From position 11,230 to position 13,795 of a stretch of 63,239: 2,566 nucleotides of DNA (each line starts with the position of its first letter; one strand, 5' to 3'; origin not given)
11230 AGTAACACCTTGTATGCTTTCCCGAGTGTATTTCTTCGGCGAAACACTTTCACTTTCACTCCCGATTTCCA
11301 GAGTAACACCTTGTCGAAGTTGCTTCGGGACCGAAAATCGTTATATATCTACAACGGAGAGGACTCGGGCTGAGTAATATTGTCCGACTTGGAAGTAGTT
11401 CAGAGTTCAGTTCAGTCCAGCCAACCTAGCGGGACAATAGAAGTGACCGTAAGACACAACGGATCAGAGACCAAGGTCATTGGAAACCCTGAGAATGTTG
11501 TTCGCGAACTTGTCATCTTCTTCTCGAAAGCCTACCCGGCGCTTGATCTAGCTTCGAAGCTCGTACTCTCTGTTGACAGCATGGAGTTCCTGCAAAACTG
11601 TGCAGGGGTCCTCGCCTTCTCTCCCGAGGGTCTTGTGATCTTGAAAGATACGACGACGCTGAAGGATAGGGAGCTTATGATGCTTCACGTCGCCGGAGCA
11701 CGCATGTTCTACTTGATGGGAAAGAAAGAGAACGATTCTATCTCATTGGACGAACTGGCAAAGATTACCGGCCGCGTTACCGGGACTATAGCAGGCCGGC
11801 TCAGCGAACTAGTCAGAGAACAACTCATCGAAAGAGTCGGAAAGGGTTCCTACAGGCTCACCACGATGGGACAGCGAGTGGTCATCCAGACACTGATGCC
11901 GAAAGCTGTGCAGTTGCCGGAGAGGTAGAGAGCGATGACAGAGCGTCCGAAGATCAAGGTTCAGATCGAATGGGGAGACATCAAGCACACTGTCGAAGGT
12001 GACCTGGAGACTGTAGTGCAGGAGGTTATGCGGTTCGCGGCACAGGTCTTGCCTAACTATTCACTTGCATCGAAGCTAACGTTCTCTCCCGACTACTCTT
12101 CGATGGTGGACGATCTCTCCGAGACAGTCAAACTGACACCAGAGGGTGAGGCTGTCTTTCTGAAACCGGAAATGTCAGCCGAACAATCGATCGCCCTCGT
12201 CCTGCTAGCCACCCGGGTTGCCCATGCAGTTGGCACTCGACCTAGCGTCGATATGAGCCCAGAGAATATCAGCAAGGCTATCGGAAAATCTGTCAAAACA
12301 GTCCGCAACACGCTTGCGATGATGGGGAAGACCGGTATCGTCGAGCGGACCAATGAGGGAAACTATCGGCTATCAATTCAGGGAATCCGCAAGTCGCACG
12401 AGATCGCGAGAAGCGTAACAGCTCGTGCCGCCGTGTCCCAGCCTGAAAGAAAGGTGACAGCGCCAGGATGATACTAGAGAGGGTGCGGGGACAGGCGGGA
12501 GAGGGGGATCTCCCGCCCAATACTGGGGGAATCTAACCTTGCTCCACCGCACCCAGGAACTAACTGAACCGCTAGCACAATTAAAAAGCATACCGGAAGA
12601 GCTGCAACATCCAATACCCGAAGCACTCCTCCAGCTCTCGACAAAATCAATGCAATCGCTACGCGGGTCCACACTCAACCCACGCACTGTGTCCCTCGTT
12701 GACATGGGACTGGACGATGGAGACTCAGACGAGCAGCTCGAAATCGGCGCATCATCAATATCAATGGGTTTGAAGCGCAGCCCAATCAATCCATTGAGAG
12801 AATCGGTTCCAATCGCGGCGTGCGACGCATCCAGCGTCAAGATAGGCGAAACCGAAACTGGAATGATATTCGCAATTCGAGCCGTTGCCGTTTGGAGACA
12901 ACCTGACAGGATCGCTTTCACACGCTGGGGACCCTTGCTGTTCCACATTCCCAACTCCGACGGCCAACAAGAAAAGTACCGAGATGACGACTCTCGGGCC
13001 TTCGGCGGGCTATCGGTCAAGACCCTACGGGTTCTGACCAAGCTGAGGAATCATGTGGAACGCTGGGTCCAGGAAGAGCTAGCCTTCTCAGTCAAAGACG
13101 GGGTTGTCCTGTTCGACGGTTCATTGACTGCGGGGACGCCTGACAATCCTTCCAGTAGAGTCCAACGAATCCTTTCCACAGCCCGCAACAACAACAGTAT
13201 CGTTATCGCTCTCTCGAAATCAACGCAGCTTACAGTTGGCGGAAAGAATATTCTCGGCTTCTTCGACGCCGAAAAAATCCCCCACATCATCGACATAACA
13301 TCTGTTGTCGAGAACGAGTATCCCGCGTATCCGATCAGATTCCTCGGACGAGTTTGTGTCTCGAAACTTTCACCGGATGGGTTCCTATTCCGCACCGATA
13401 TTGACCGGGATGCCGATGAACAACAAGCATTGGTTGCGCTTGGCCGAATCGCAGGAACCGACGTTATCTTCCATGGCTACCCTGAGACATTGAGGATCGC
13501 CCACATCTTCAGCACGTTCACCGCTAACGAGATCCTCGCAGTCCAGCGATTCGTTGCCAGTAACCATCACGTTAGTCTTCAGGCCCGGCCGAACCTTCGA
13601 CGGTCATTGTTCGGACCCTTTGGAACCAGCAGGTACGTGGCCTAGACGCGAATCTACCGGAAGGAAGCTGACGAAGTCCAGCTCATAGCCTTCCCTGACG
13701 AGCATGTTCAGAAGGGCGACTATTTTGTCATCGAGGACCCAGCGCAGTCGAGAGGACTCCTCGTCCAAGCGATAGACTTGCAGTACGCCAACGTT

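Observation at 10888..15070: Orphan NurA-HerA pair in an operon with two paralogous wHTH proteins and a divergent small wHTH gene: candidate uncharacterised DNA-processing or defence module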

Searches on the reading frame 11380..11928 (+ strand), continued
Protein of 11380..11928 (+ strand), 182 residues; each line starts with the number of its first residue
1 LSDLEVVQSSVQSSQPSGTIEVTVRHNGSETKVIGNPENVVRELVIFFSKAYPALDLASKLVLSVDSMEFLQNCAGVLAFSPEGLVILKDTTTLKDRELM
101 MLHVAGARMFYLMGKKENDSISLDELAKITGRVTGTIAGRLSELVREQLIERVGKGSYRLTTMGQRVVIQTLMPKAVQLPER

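Call 102: find_encoding_contigs(protein=P0471, flank=10000, max_places=2)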
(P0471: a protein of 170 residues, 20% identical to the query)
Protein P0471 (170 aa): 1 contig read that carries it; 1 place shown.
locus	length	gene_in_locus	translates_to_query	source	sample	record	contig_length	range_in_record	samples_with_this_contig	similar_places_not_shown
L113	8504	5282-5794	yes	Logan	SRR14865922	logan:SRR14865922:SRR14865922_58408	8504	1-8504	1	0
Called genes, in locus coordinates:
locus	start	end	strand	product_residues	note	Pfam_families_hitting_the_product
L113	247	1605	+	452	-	PF18195:GatD_N, PF00710:Asparaginase, PF17763:Asparaginase_C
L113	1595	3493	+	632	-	PF02934:GatB_N, PF02938:GAD, PF02637:GatB_Yqey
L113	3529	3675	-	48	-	-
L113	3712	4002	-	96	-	-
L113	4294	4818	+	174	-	-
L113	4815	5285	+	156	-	-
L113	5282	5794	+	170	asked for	-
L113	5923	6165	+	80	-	PF01423:LSM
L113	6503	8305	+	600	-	PF00343:Phosphorylase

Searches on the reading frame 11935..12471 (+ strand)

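Call 4: search_protein_families(library=pfam, proteins=[window:11935-12471:+], max_evalue=1)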
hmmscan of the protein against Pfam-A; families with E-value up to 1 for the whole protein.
window:11935-12471:+ (178 aa): 9 families
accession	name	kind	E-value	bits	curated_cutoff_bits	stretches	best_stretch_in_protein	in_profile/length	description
PF25212.1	HVO_A0114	-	0.0086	16.3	27.6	1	110-143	40-73/84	HVO_A0114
PF05732.17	RepL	-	0.011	15.7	20.3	1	110-147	79-116/164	Firmicute plasmid replication protein (RepL)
PF25213.1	HVO_A0261_N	-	0.02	15.2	35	1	107-152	25-69/86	HVO_A0261 N-terminal domain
PF13545.12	HTH_Crp_2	-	0.029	14.8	27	1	87-140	4-56/70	Crp-like helix-turn-helix domain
PF01090.25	Ribosomal_S19e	-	0.036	14.2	29.4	1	96-162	72-135/137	Ribosomal protein S19e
PF07848.18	PaaX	-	0.04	14.6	24.8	1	111-148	28-68/70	PaaX-like protein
PF14394.12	DUF4423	-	0.076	13.2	30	1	103-160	33-90/165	Domain of unknown function (DUF4423)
PF08281.18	Sigma70_r4_2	-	0.1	12.7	25.7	1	106-128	26-48/54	Sigma-70, region 4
PF24270.1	HTH_Cmi2_C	-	0.12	13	27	1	106-142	88-124/125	Cmi2, C-terminal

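Call 5: search_protein_families(library=padloc, proteins=[window:11935-12471:+], max_evalue=1)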
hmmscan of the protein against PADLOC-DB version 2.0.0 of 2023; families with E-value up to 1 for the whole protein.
window:11935-12471:+ (178 aa): 7 families
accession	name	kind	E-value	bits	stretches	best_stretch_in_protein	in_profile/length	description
PDLC01850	CARF3--CARF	-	6e-05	21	1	106-139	159-192/209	-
PDLC01044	Csa3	-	0.00028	18.8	1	109-150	152-190/194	Type I-A associated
PDLC02267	AbiEi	-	0.001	16.6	1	110-168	24-80/252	AbiEi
PDLC01879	CARF3--CARF_TM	-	0.0012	16.6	1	80-152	154-215/222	-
PDLC01434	CasR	-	0.0028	15.6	1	107-140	142-175/191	"CAS-I,CAS-II,CAS-III,CAS-IV,CAS-V,CAS-VI; associated_signaling"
PDLC01848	CARF3--CARF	-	0.0038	14.9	1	107-146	150-185/197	-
PDLC01268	CasR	-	0.0058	14.6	1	110-144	141-174/179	"CAS-I,CAS-II,CAS-III,CAS-IV,CAS-V,CAS-VI; associated_signaling"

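Call 6: search_protein_families(library=ncbifam, proteins=[window:11935-12471:+], max_evalue=1)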
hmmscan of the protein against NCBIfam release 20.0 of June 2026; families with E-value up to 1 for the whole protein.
window:11935-12471:+ (178 aa): 4 families
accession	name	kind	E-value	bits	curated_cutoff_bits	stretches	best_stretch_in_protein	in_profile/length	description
TIGR01714.1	phage_rep_org_N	hypoth_equivalog_domain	0.0068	16.6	49.8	1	104-147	49-92/119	phage replisome organizer, putative, N-terminal region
TIGR02147.1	Fsuc_second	paralog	0.0093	15.4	50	1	108-160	139-193/272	TIGR02147 family protein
TIGR01884.1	cas_HTH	subfamily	0.026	13.9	60.2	1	108-140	158-190/202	CRISPR-associated CARF protein Csa3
NF006811.0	PRK09333.1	equivalog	0.034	13.7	156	1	94-173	72-147/150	30S ribosomal protein S19e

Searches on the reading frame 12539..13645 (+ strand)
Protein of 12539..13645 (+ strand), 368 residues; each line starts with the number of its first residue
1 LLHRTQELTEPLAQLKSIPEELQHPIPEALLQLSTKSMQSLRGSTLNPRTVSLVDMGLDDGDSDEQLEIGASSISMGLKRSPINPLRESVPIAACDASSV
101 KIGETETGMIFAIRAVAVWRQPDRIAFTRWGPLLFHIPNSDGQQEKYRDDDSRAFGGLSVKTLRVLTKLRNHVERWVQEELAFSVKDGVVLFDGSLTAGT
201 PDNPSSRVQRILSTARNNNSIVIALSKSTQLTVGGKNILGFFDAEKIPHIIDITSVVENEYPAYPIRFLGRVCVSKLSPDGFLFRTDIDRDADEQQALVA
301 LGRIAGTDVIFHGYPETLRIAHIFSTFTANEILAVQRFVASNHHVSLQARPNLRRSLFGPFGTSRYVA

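Call 4: search_protein_families(library=pfam, proteins=[window:12539-13645:+], max_evalue=1)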
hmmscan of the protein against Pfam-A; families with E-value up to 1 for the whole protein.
window:12539-13645:+ (368 aa): 1 family
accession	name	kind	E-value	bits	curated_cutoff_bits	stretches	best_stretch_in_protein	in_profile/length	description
PF09376.16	NurA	-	0.001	19.1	21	1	92-322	3-249/254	NurA domain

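Call 5: search_protein_families(library=padloc, proteins=[window:12539-13645:+], max_evalue=1)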
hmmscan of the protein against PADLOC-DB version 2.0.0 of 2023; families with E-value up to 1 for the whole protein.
window:12539-13645:+ (368 aa): 1 family
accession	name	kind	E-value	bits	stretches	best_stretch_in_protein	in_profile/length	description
PDLC01657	Cas12b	-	0.052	9.9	1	115-177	657-700/1009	Cas12b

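Call 6: search_protein_families(library=ncbifam, proteins=[window:12539-13645:+], max_evalue=1)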
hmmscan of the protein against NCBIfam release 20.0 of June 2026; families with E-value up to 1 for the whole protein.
window:12539-13645:+ (368 aa): 0 families

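Call 10: search_solved_structures(query=window:12539-13645:+, max_evalue=10)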
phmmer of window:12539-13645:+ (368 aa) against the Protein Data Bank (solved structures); distinct sequences matched with E-value up to 10: 1.
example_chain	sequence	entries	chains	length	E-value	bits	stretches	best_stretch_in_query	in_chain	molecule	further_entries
4zkp_A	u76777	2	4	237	0.68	12.3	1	178-241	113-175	Tail needle protein gp26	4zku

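Call 35: search_solved_structures(query=A3, max_evalue=10, show_alignments=2)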
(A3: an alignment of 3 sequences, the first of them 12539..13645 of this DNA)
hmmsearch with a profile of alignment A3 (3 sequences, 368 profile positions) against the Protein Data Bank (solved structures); distinct sequences matched with E-value up to 10: 1.
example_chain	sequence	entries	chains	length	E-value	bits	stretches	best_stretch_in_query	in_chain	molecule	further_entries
2cf2_C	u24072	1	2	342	0.023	16.9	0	156-202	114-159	FATTY ACID SYNTHASE, DH DOMAIN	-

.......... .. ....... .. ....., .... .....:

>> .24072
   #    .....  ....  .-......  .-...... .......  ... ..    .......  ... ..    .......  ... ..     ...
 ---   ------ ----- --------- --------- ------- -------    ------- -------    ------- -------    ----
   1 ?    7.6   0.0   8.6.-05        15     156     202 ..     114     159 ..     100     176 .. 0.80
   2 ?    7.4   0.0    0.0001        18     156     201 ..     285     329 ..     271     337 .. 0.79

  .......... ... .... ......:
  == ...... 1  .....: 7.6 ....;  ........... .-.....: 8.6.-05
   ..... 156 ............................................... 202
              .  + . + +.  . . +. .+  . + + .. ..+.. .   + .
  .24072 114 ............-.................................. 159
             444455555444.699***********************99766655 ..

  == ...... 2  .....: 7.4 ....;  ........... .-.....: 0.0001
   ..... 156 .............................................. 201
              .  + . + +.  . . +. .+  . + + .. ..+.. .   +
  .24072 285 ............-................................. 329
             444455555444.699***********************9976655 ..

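Call 81: search_solved_structures(query=A7, max_evalue=10, show_alignments=2)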
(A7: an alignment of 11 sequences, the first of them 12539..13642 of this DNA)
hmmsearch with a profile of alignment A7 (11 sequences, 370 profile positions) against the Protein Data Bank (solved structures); distinct sequences matched with E-value up to 10: 0.

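Call 83: search_protein_families(library=pfam, alignment_id=A7, max_evalue=0.01)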
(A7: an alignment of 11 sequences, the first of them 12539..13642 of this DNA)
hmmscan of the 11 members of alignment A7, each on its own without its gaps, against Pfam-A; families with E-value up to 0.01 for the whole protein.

A. member 1, window:12539-13642:+ (368 aa): 1 family
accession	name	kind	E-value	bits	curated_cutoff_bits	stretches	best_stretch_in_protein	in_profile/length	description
PF09376.16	NurA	-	0.001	19.1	21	0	92-322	3-249/254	NurA domain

B. families by the number of members that match (of 11 scanned): 1 family
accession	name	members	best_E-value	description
PF09376.16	NurA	10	3e-09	NurA domain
